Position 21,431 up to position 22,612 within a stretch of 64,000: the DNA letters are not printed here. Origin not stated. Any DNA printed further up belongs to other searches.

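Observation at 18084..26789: LeuA-type synthase and tandem ketopantoate reductases inside a hydrolase operon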

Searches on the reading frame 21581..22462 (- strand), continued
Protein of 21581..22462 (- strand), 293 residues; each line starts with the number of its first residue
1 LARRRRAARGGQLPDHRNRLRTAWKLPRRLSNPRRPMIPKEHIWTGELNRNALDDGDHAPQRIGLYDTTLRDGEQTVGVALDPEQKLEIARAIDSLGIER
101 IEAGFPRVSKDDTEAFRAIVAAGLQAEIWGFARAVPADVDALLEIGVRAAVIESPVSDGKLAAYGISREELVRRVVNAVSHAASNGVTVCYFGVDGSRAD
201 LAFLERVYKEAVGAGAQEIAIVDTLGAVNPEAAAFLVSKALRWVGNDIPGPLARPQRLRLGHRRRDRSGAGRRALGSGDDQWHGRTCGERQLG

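Call 56: find_encoding_contigs(protein=P0191, flank=10000, max_places=2)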
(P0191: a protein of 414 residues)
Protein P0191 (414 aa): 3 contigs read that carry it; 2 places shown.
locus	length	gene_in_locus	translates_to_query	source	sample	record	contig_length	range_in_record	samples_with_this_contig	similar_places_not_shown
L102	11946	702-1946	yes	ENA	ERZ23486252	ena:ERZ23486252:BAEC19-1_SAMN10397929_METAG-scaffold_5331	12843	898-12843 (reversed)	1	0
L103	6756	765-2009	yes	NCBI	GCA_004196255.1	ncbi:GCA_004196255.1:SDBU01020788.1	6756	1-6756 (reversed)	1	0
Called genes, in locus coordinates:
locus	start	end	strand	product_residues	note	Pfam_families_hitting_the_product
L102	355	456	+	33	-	-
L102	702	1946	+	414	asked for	PF00682:HMGL-like, PF22617:HCS_D2 (weak)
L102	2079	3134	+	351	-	PF01408:GFO_IDH_MocA, PF02894:GFO_IDH_MocA_C, PF22725:GFO_IDH_MocA_C3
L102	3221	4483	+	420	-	PF00557:Peptidase_M24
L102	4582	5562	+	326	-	PF04909:Amidohydro_2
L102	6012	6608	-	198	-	-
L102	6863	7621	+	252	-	PF02653:BPD_transp_2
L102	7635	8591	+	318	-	PF02653:BPD_transp_2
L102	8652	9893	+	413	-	PF13433:Peripla_BP_5, PF13458:Peripla_BP_6, PF01094:ANF_receptor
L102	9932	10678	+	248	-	PF00005:ABC_tran, PF13304:AAA_21 (faint)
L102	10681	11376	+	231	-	PF00005:ABC_tran, PF13304:AAA_21 (faint)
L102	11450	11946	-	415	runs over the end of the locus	PF06792:UPF0261, PF23189:UPF0261_C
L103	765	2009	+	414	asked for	PF00682:HMGL-like, PF22617:HCS_D2 (weak)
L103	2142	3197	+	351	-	PF01408:GFO_IDH_MocA, PF02894:GFO_IDH_MocA_C, PF22725:GFO_IDH_MocA_C3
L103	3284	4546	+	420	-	PF00557:Peptidase_M24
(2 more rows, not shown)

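Call 57: find_encoding_contigs(protein=P0143, flank=10000, max_places=2)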
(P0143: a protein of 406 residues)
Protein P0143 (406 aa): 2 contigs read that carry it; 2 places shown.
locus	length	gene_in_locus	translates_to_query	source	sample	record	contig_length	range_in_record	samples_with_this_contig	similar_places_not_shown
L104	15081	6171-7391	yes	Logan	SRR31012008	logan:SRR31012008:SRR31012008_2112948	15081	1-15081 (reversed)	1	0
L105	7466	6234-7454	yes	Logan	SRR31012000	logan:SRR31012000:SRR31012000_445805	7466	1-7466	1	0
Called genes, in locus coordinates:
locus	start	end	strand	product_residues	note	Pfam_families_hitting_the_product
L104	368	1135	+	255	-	PF00106:adh_short, PF08659:KR, PF13561:adh_short_C2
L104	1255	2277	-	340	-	PF08240:ADH_N, PF00107:ADH_zinc_N, PF13602:ADH_zinc_N_2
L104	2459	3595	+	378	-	PF00682:HMGL-like, PF22617:HCS_D2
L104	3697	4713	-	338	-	PF00389:2-Hacid_dh, PF02826:2-Hacid_dh_C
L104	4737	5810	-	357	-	PF01094:ANF_receptor, PF13433:Peripla_BP_5 (weak), PF13458:Peripla_BP_6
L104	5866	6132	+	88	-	-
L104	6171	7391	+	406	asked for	PF00682:HMGL-like, PF22617:HCS_D2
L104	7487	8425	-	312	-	PF02653:BPD_transp_2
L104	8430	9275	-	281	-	PF02653:BPD_transp_2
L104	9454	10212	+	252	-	PF00005:ABC_tran, PF12399:BCA_ABC_TP_C (faint)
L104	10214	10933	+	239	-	PF13476:AAA_23 (faint), PF00005:ABC_tran, PF13304:AAA_21 (weak)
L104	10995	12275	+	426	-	PF00330:Aconitase, PF28406:AcnX_3rd (weak)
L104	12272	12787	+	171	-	-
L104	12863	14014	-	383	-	PF08240:ADH_N, PF00107:ADH_zinc_N, PF13602:ADH_zinc_N_2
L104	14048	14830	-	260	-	PF00753:Lactamase_B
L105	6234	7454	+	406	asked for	PF00682:HMGL-like, PF22617:HCS_D2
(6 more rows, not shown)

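Call 58: find_encoding_contigs(protein=P0161, flank=10000, max_places=2)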
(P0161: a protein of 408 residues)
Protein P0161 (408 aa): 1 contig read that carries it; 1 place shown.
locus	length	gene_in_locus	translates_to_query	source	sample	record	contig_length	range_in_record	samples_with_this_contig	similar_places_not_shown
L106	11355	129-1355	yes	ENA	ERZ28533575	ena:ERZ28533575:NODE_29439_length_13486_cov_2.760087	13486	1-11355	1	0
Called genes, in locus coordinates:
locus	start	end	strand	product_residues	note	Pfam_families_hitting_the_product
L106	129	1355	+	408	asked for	PF00682:HMGL-like, PF22617:HCS_D2 (weak)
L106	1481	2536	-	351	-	PF07690:MFS_1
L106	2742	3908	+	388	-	PF02746:MR_MLE_N, PF13378:MR_MLE_C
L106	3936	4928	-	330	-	PF00296:Bac_luciferase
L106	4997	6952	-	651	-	PF00496:SBP_bac_5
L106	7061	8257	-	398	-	PF02746:MR_MLE_N, PF13378:MR_MLE_C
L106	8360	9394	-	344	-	PF00005:ABC_tran, PF08352:oligo_HPY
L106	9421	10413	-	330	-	PF00005:ABC_tran, PF13401:AAA_22 (faint), PF13304:AAA_21 (faint), PF08352:oligo_HPY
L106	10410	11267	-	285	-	PF00528:BPD_transp_1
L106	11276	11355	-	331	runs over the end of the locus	PF19300:BPD_transp_1_N (weak), PF00528:BPD_transp_1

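Call 59: find_encoding_contigs(protein=P0278, flank=10000, max_places=2)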
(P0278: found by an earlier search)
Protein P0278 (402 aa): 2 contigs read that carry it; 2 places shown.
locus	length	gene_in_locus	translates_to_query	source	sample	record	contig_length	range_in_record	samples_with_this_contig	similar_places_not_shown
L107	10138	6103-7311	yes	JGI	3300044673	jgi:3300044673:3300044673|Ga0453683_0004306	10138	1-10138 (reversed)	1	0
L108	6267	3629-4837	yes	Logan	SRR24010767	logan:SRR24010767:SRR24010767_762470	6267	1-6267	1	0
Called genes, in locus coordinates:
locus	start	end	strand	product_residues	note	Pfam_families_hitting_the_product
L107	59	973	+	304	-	-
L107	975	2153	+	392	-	PF00970:FAD_binding_6, PF00175:NAD_binding_1, PF00111:Fer2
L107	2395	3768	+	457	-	PF07690:MFS_1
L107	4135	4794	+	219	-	PF00392:GntR, PF07729:FCD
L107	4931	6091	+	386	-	PF02073:Peptidase_M29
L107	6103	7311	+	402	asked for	PF00682:HMGL-like, PF22617:HCS_D2 (weak)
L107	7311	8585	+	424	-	PF09861:Lar_N, PF04015:DUF362 (faint), PF21113:LarA_C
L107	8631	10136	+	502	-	?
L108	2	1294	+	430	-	?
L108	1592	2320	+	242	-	PF00392:GntR, PF07729:FCD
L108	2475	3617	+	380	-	PF02073:Peptidase_M29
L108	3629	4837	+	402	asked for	PF00682:HMGL-like, PF22617:HCS_D2 (weak)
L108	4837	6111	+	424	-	PF09861:Lar_N, PF04015:DUF362 (faint), PF21113:LarA_C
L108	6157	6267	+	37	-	?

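Call 64: search_solved_structures(query=L012:5407-6669:+, show_alignments=2)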
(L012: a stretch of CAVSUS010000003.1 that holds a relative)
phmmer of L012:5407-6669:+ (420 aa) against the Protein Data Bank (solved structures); distinct sequences matched with E-value up to 0.001: 16.
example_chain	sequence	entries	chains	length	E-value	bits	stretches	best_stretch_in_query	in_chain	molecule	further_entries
8qq8_A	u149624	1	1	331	1.6e-32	116.6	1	74-418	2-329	5,10-methylenetetrahydromethanopterin reductase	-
8qpl_A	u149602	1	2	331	2.7e-32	115.8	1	74-418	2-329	5,10-methylenetetrahydromethanopterin reductase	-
8qpm_A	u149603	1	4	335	2.8e-32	115.8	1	74-418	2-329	5,10-methylenetetrahydromethanopterin reductase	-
1ezw_A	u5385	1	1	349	1.6e-28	103.4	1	96-419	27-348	COENZYME F420-DEPENDENT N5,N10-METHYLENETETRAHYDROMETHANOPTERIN REDUCTASE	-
1z69_A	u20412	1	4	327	2.4e-27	99.6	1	74-411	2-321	Coenzyme F420-dependent N(5),N(10)-methylenetetrahydromethanopterin reductase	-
1f07_A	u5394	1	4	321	1.5e-23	87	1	74-412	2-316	COENZYME F420-DEPENDENT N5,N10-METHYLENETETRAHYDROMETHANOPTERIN REDUCTASE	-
5lxe_A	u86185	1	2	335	1.3e-18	70.8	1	94-419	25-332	F420-dependent glucose-6-phosphate dehydrogenase 1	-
3b4y_A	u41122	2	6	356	9.9e-17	64.6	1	87-315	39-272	PROBABLE F420-DEPENDENT GLUCOSE-6-PHOSPHATE DEHYDROGENASE FGD1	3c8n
1rhc_A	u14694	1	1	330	8.8e-16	61.5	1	83-316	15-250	F420-dependent alcohol dehydrogenase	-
9fp4_A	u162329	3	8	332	1.9e-14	57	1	84-307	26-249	F420-dependent hydroxymycolic acid dehydrogenase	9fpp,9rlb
9hav_A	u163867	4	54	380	7e-14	55.2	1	87-294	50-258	Luciferase family protein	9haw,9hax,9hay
8cbb_A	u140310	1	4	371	2.7e-10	43.4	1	91-419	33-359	Alkanal monooxygenase alpha chain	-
7bip_A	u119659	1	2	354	4e-07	32.9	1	86-418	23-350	Luciferase-like monooxygenase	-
8k74_A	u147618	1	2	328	1.4e-06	31.2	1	91-175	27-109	Alkanal monooxygenase alpha chain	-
1brl_A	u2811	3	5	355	1.9e-05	27.4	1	84-395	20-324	BACTERIAL LUCIFERASE | Alkanal monooxygenase alpha chain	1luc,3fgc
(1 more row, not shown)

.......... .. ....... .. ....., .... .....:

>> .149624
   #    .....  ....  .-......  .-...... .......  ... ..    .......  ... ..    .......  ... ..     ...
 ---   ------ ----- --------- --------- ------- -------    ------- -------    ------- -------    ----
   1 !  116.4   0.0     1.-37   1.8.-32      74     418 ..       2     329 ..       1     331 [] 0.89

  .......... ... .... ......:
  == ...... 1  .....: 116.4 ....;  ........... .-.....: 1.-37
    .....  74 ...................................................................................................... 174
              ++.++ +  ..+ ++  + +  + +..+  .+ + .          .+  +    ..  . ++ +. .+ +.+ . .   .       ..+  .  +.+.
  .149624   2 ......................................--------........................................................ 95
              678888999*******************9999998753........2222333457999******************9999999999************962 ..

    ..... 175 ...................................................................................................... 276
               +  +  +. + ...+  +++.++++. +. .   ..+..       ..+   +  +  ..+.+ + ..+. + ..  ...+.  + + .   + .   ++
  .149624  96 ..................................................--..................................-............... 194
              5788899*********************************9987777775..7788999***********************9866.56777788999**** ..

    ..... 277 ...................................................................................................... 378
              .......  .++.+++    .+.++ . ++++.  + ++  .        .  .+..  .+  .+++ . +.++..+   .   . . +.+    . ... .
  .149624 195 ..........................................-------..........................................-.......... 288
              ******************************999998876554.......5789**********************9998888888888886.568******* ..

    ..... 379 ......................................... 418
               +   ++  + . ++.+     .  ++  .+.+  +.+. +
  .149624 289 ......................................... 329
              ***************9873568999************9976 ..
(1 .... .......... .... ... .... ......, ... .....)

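Call 74: find_encoding_contigs(protein=P0002, flank=3000, max_places=1)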
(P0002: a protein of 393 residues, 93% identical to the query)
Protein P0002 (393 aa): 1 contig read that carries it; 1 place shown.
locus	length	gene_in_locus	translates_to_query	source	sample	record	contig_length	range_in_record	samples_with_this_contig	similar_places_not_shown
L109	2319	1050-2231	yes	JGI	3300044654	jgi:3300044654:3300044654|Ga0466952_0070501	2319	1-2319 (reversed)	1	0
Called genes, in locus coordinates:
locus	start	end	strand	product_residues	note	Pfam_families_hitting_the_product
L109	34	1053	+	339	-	PF00557:Peptidase_M24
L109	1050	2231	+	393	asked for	PF00682:HMGL-like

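Call 78: predict_structure(alignment_id=A1)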
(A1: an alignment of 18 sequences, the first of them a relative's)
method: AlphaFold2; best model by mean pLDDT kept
length: 393 residues; sequences in the alignment: 18
mean_pLDDT: 75.7   pTM: 0.74
mean pLDDT of the five models: 75.7, 73.9, 73.4, 71.8, 71.5
residues with pLDDT >= 90: 126; 70-90: 138; 50-70: 69; < 50: 60
segments of 3 or more residues with pLDDT < 50: 1-8, 294-343
pLDDT, mean of each block of 10 residues (from residue 1): 47 56 89 73 77 96 87 77 94 89 88 91 73 94 96 87 84 98 82 81 93 89 78 94 70 79 86 90 82 42 28 35 34 40 57 80 81 60 80 76
secondary structure, 60 per line:
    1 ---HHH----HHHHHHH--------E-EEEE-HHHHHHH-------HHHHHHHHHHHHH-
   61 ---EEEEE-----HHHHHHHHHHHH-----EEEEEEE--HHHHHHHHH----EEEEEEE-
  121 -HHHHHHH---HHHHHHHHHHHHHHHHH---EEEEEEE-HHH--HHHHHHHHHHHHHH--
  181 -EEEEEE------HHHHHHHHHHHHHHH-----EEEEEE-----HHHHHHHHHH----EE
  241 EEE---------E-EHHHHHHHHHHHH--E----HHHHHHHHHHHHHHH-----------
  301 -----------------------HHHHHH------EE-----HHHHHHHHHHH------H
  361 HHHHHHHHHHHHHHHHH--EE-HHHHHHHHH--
elements in order: H11-17 E28-31 H33-39 H47-59 E64-68 H74-85 E91-97 H100-108 E113-119 H122-128 H132-148 E152-158 H165-178 E182-187 H194-208 E214-219 H225-234 E239-243 H256-267 H275-289 H324-329 H343-353 H360-377 H383-391

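Call 84: fold_search(model_id=the predicted structure, library=pdb)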
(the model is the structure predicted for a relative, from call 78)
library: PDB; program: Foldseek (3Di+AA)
matches with E <= 10: 500; with E <= 0.001: 500
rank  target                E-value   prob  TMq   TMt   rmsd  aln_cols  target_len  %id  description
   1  6ktq_B                1.5e-27  1.00  0.66  0.66  17.5       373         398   32  Crystal structure of catalytic domain of homocitrate synthase from Sulfolobus acidocaldarius (SaHCS(dRAM)) in complex  (released 2020-09-02)
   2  6ktq_A                2.7e-27  1.00  0.66  0.65  17.6       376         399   32  Crystal structure of catalytic domain of homocitrate synthase from Sulfolobus acidocaldarius (SaHCS(dRAM)) in complex  (released 2020-09-02)
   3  6e1j_B                5.0e-27  1.00  0.66  0.64  17.7       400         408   33  Crystal Structure of Methylthioalkylmalate Synthase (BjuMAM1.1) from Brassica juncea (released 2019-05-08)
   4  6e1j_A                6.9e-27  1.00  0.66  0.63  17.6       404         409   32  Crystal Structure of Methylthioalkylmalate Synthase (BjuMAM1.1) from Brassica juncea (released 2019-05-08)
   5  3rmj_B                1.4e-23  1.00  0.66  0.84   5.2       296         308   32  Crystal structure of truncated alpha-Isopropylmalate Synthase from Neisseria meningitidis (released 2012-03-14)
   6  3rmj_A                1.6e-23  1.00  0.66  0.84   3.5       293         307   33  Crystal structure of truncated alpha-Isopropylmalate Synthase from Neisseria meningitidis (released 2012-03-14)
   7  3ewb                  5.4e-23  1.00  0.63  0.90   2.0       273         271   38  Crystal structure of N-terminal domain of putative 2-isopropylmalate synthase from Listeria monocytogenes (released 2008-12-23)
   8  4ov9                  4.8e-22  1.00  0.66  0.68  19.2       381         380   26  Structure of isopropylmalate synthase binding with alpha-isopropylmalate (released 2014-08-20)
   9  3mi3_A                2.8e-21  1.00  0.63  0.67  15.7       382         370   25  Homocitrate Synthase Lys4 bound to Lysine (released 2010-04-28)
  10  4ov4                  6.7e-21  1.00  0.66  0.68  19.0       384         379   26  Isopropylmalate synthase binding with ketoisovalerate (released 2014-08-20)
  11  3eeg_A                9.9e-21  1.00  0.61  0.89   2.3       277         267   35  Crystal structure of a 2-isopropylmalate synthase from Cytophaga hutchinsonii (released 2008-09-16)
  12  3eeg_B                1.2e-20  1.00  0.62  0.88   2.3       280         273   36  Crystal structure of a 2-isopropylmalate synthase from Cytophaga hutchinsonii (released 2008-09-16)
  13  3blf                  1.7e-20  1.00  0.65  0.82   3.6       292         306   29  Crystal structure of the catalytic domain of LiCMS in complexed with pyruvate (released 2008-11-11)
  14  3bli                  1.9e-20  1.00  0.64  0.81   5.2       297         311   30  Crystal structure of the catalytic domain of LiCMS in complexed with pyruvate and acetyl-CoA (released 2008-11-11)
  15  3mi3_B                3.5e-20  1.00  0.63  0.67  15.6       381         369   25  Homocitrate Synthase Lys4 bound to Lysine (released 2010-04-28)
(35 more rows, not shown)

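Call 91: search_protein_families(library=pfam, proteins=[L027:14217-15167:+, L034:14260-15579:+, L098:857-2179:+, L035:7444-8328:+, L048:4083-5669:+])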
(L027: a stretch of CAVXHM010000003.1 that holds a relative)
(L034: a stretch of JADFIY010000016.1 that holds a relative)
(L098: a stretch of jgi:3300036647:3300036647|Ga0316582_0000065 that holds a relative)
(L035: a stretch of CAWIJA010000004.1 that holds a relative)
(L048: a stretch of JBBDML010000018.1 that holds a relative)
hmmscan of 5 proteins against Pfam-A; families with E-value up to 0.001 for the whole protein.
L027:14217-15167:+ (316 aa): 1 family
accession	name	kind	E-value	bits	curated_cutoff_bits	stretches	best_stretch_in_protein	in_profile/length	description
PF01261.30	AP_endonuc_2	-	2.1e-25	90.3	31.1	1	65-244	31-206/249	Xylose isomerase-like TIM barrel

L034:14260-15579:+ (439 aa): 6 families
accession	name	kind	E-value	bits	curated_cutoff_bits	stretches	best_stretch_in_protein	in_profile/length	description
PF17885.6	Smoa_sbd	-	8.3e-40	135.8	25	1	176-283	1-108/108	Styrene monooxygenase A putative substrate binding domain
PF07992.20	Pyr_redox_2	-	6e-06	26.3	26.1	1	31-84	2-48/291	Pyridine nucleotide-disulphide oxidoreductase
PF00890.30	FAD_binding_2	-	4.9e-05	23.1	20.4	1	32-86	2-53/414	FAD binding domain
PF01266.30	DAO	-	0.00029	20.9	27.9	1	31-61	1-31/353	FAD dependent oxidoreductase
PF01488.26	Shikimate_DH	-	0.0003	21.3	24.3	0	23-68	6-51/138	Shikimate / quinate 5-dehydrogenase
PF00070.33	Pyr_redox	-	0.00072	20.5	22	0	31-60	1-30/82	Pyridine nucleotide-disulphide oxidoreductase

L098:857-2179:+ (440 aa): 1 family
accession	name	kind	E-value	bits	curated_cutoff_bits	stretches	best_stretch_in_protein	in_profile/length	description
PF00860.26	Xan_ur_permease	-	1e-28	100.6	27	1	17-394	2-387/389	Permease family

L035:7444-8328:+ (294 aa): 2 families
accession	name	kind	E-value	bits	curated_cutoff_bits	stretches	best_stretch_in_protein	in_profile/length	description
PF00753.33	Lactamase_B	-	2.2e-16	60.8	22.7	1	102-233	8-150/196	Metallo-beta-lactamase superfamily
PF12706.13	Lactamase_B_2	-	0.00016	21.7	27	1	112-194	3-82/200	Beta-lactamase superfamily domain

L048:4083-5669:+ (528 aa): 2 families
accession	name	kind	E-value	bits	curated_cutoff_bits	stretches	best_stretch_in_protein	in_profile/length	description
PF17885.6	Smoa_sbd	-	1.3e-20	74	25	1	221-333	1-104/108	Styrene monooxygenase A putative substrate binding domain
PF07992.20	Pyr_redox_2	-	0.00036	20.5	26.1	1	76-108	2-32/291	Pyridine nucleotide-disulphide oxidoreductase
